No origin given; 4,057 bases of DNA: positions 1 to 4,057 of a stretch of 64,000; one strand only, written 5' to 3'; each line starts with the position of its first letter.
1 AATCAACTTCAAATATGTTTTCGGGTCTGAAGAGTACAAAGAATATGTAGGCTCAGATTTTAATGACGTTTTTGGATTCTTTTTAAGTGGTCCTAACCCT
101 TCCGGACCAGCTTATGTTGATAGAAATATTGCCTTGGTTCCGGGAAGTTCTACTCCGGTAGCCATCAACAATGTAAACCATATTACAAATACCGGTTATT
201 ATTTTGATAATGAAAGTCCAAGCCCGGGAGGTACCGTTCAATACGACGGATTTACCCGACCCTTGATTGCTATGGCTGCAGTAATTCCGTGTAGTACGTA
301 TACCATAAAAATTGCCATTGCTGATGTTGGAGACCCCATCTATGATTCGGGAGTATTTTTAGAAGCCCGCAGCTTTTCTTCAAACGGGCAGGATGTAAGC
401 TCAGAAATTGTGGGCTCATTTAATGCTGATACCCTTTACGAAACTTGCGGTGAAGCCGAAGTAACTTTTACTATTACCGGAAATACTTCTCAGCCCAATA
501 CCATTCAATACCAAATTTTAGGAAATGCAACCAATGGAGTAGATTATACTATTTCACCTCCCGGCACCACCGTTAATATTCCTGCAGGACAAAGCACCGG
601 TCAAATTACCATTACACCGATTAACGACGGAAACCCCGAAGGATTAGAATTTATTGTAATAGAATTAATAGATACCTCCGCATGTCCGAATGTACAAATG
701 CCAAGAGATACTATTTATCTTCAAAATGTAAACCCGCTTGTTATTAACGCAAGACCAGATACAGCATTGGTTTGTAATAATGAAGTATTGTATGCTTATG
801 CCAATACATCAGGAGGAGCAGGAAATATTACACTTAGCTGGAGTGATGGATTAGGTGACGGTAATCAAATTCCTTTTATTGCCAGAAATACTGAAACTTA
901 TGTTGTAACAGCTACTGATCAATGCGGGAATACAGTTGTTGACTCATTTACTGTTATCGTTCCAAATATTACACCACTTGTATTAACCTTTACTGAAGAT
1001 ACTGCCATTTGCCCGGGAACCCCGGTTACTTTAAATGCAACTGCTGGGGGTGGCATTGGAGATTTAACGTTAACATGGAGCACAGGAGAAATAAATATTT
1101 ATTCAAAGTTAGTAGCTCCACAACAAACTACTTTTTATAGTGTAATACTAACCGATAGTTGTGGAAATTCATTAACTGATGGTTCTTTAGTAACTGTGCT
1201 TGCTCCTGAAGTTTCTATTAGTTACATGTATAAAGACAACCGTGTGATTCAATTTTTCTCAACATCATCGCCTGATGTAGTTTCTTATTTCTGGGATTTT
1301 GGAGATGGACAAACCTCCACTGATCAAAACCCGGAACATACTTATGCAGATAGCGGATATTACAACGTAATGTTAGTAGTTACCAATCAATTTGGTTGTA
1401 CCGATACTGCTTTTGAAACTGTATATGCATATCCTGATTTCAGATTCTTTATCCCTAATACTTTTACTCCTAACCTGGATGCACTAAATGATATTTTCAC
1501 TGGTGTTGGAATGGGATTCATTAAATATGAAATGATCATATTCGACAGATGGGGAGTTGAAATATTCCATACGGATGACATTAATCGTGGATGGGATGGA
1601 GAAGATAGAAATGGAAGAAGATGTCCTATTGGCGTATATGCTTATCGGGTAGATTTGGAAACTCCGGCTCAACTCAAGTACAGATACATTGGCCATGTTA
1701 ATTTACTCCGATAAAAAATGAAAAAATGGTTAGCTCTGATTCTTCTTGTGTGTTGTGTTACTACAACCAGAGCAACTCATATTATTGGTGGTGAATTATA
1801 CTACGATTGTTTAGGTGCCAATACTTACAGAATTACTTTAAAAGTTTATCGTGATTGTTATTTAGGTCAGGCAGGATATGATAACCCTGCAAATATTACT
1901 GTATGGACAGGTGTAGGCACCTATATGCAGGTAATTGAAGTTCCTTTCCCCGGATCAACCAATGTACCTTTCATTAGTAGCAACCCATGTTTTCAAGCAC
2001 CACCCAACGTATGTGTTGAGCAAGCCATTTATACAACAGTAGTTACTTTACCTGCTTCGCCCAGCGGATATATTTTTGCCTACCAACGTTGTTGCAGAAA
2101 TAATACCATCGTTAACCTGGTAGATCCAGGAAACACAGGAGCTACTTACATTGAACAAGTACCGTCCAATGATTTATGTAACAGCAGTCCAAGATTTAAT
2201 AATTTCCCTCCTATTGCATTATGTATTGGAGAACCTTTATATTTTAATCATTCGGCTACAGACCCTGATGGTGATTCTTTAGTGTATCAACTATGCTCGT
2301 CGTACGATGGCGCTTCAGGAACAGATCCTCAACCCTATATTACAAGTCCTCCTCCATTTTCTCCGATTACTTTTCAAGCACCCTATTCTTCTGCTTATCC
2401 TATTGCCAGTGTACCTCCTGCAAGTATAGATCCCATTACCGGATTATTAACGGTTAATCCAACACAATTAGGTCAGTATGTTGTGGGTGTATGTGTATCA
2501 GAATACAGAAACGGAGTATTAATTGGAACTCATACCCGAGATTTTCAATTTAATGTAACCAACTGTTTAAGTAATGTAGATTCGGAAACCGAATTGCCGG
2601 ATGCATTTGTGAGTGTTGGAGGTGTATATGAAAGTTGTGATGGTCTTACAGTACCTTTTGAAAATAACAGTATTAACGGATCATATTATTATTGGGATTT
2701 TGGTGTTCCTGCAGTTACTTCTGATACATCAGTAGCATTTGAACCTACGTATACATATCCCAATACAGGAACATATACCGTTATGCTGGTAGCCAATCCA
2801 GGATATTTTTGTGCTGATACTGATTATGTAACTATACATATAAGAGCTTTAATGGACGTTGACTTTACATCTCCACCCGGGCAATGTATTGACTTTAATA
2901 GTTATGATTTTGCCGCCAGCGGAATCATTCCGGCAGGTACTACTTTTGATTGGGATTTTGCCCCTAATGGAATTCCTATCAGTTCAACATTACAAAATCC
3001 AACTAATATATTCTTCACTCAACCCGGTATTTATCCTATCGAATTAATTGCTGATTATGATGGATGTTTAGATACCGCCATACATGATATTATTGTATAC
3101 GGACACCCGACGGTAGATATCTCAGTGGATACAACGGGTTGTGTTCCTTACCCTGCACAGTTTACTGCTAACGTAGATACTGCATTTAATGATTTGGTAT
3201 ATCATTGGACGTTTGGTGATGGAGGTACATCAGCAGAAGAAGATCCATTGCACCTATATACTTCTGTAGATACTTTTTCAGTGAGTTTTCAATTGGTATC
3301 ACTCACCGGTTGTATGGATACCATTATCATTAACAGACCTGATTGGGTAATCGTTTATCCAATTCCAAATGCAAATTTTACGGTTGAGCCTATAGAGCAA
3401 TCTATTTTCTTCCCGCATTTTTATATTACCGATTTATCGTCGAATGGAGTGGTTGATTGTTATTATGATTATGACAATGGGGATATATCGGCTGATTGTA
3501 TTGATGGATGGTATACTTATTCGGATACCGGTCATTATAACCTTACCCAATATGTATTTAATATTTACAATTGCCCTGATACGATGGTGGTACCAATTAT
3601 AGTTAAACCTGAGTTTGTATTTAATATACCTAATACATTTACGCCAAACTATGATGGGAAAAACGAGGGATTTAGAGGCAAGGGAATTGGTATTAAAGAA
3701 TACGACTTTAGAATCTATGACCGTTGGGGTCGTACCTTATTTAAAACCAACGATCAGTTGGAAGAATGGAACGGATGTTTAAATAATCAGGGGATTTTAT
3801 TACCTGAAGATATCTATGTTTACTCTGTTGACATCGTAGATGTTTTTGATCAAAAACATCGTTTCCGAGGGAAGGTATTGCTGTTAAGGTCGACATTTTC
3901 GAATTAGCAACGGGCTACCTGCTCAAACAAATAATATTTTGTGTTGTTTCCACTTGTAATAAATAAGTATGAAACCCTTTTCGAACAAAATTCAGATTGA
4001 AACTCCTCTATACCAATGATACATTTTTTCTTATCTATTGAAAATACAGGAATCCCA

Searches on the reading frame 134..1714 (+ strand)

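Call 66: search_protein_families(library=pfam, proteins=[window:134-1714:+], max_evalue=0.00001)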
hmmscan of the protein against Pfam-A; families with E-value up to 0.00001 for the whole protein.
window:134-1714:+ (526 aa): 3 families
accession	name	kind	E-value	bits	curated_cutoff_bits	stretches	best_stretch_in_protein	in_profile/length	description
PF18911.6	PKD_4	-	2.3e-17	63.3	27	1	376-426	27-79/85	PKD domain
PF13585.12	CHU_C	-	4.7e-15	55.9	27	1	440-513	3-77/86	CHU_C Type IX secretion signal domain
PF00801.26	PKD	-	4.9e-10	39.7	23.5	1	373-425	18-74/80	PKD domain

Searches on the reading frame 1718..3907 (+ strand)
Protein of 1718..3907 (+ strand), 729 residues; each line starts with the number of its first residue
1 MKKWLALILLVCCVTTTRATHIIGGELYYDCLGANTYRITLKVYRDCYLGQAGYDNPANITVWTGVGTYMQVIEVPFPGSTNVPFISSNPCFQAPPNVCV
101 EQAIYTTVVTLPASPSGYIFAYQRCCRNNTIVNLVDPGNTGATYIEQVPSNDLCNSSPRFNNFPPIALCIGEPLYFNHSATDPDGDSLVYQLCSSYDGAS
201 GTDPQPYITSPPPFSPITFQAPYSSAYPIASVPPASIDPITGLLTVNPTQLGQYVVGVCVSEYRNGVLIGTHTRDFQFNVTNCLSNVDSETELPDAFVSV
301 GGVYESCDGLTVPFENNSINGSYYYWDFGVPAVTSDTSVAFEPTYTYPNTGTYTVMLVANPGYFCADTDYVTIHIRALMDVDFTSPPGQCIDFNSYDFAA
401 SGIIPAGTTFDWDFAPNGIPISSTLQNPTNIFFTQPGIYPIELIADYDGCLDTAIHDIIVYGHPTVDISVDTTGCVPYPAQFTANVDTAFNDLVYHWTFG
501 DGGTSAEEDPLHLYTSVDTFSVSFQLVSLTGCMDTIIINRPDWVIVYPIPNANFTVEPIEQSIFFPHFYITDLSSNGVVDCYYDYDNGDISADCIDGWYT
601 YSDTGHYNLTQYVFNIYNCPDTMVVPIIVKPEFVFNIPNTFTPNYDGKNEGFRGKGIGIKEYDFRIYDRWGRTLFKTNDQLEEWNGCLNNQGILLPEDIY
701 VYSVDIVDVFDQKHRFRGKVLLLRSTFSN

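Call 66: search_protein_families(library=pfam, proteins=[window:1718-3907:+], max_evalue=0.00001)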
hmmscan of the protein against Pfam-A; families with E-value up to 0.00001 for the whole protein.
window:1718-3907:+ (729 aa): 3 families
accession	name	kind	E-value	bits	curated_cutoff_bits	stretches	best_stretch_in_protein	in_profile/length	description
PF18911.6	PKD_4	-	6.3e-17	61.9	27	1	463-525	3-67/85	PKD domain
PF13585.12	CHU_C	-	4.1e-13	49.7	27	1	636-714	2-78/86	CHU_C Type IX secretion signal domain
PF00801.26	PKD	-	6.7e-13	48.9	23.5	0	476-525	13-64/80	PKD domain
